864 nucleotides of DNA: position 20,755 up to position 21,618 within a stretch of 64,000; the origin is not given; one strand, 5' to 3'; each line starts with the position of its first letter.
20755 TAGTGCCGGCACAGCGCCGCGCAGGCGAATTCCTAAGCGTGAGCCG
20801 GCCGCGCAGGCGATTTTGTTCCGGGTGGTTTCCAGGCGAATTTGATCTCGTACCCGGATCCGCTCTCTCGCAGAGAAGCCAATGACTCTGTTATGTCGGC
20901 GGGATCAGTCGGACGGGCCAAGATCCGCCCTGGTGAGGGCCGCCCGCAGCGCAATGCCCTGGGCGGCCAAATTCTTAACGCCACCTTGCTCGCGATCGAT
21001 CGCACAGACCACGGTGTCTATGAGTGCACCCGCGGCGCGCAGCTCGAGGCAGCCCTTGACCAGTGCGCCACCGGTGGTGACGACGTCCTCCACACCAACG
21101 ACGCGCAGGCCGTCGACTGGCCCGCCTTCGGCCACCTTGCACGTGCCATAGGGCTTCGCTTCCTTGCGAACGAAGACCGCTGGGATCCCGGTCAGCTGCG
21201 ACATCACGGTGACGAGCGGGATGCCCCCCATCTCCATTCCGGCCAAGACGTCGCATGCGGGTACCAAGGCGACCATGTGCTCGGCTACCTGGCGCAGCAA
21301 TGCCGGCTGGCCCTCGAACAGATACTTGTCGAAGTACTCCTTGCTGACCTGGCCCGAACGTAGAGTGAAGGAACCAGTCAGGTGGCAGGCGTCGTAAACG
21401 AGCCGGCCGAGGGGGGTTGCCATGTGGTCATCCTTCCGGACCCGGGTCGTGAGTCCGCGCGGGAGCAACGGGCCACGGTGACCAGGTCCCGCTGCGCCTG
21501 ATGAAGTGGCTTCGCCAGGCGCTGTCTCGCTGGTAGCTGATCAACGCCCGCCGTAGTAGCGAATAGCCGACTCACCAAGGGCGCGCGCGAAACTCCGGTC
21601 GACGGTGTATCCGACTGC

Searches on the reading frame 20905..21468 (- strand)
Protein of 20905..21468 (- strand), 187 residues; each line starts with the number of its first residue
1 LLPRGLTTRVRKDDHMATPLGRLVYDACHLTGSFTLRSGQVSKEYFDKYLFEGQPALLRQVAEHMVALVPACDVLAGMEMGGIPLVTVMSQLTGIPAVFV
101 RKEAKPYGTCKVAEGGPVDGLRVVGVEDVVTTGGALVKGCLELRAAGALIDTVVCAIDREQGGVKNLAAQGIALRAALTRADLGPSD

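Call 5: search_protein_families(library=pfam, proteins=[window:20905-21468:-])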
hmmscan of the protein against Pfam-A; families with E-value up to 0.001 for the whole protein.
window:20905-21468:- (187 aa): 1 family
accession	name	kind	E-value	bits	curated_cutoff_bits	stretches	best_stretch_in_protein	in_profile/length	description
PF00156.33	Pribosyltran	-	4.1e-07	29.9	26.3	1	73-162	31-129/158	Phosphoribosyl transferase domain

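Call 9: search_protein_families(library=ncbifam, proteins=[window:20905-21468:-])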
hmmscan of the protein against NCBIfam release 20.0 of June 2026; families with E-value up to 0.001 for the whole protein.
window:20905-21468:- (187 aa): 11 families
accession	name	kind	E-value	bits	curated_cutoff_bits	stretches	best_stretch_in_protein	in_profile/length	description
TIGR00336.1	pyrE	equivalog_domain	5e-33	114.3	106.8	1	31-176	11-166/173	orotate phosphoribosyltransferase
NF004034.0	PRK05500.1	equivalog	4.7e-20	71.6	656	1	25-180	295-453/478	bifunctional orotidine-5'-phosphate decarboxylase/orotate phosphoribosyltransferase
NF010382.0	PRK13809.1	equivalog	5e-16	58.7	208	1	32-183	26-181/210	orotate phosphoribosyltransferase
NF001729.0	PRK00455.1-3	equivalog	5.1e-15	55.5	245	1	70-180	76-188/231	orotate phosphoribosyltransferase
TIGR01367.1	pyrE_Therm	equivalog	1.8e-13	50.5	150.25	1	30-165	13-150/187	orotate phosphoribosyltransferase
NF002635.0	PRK02304.1-4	subfamily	9.1e-13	48.1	146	1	54-168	35-162/188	adenine phosphoribosyltransferase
NF040646.1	HPT_Archaea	equivalog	2.5e-12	46.7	200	1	54-166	35-160/184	hypoxanthine/guanine phosphoribosyltransferase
NF005592.0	PRK07322.1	subfamily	6.4e-12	45.2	143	1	53-109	33-90/180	adenine phosphoribosyltransferase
NF009211.0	PRK12560.1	equivalog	1.1e-07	31.8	188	1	54-172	33-168/187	adenine phosphoribosyltransferase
NF002620.0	PRK02277.1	subfamily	8.3e-06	25.6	115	1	55-160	66-181/201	orotate phosphoribosyltransferase-like protein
NF002634.0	PRK02304.1-3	equivalog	0.00039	20.2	170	0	113-176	111-175/182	adenine phosphoribosyltransferase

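Call 56: search_protein_families(library=padloc, proteins=[window:20905-21468:-], max_evalue=0.01)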
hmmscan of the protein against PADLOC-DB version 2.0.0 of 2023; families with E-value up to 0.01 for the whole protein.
window:20905-21468:- (187 aa): 0 families

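Call 58: search_solved_structures(query=window:20905-21468:-, show_alignments=1)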
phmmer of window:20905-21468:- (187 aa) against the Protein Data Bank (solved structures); distinct sequences matched with E-value up to 0.001: 21.
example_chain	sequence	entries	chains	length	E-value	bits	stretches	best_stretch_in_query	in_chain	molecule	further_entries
3qw4_B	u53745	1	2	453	2.1e-19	73.2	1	23-171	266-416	UMP synthase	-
2wns_A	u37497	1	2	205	2.8e-19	72.8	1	23-180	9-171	OROTATE PHOSPHORIBOSYLTRANSFERASE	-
2p1z_A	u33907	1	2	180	6.7e-15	58.5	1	19-184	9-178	Phosphoribosyltransferase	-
2yzk_A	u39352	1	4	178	2.3e-14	56.8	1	29-179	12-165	Orotate phosphoribosyltransferase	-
5hkf_A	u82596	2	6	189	2.4e-14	56.7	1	20-184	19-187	Orotate phosphoribosyltransferase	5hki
5hkl_A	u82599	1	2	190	2.4e-14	56.7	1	20-184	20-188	Orotate phosphoribosyltransferase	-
3mjd_A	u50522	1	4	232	2.4e-12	50.2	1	32-162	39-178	Orotate phosphoribosyltransferase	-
3m3h_A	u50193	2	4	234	3.1e-11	46.6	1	32-173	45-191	Orotate phosphoribosyltransferase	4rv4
1lh0_A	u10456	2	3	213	1.1e-10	44.8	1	32-168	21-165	OMP synthase | OROTATE PHOSPHORIBOSYLTRANSFERASE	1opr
1oro_A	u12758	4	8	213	1.3e-10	44.5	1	32-168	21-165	OROTATE PHOSPHORIBOSYLTRANSFERASE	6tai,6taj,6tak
3n2l_A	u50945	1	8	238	4.5e-10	42.8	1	32-169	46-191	Orotate phosphoribosyltransferase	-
1sto_A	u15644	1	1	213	7.4e-10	42.1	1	32-168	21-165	OROTATE PHOSPHORIBOSYLTRANSFERASE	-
2pry_A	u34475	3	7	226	1.7e-08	37.7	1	31-161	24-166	Orotate phosphoribosyltransferase 1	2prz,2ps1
2aee_A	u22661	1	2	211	1.7e-08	37.6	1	34-160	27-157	Orotate phosphoribosyltransferase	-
4wn3_A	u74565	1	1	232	1.8e-08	37.6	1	31-161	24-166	Orotate phosphoribosyltransferase 1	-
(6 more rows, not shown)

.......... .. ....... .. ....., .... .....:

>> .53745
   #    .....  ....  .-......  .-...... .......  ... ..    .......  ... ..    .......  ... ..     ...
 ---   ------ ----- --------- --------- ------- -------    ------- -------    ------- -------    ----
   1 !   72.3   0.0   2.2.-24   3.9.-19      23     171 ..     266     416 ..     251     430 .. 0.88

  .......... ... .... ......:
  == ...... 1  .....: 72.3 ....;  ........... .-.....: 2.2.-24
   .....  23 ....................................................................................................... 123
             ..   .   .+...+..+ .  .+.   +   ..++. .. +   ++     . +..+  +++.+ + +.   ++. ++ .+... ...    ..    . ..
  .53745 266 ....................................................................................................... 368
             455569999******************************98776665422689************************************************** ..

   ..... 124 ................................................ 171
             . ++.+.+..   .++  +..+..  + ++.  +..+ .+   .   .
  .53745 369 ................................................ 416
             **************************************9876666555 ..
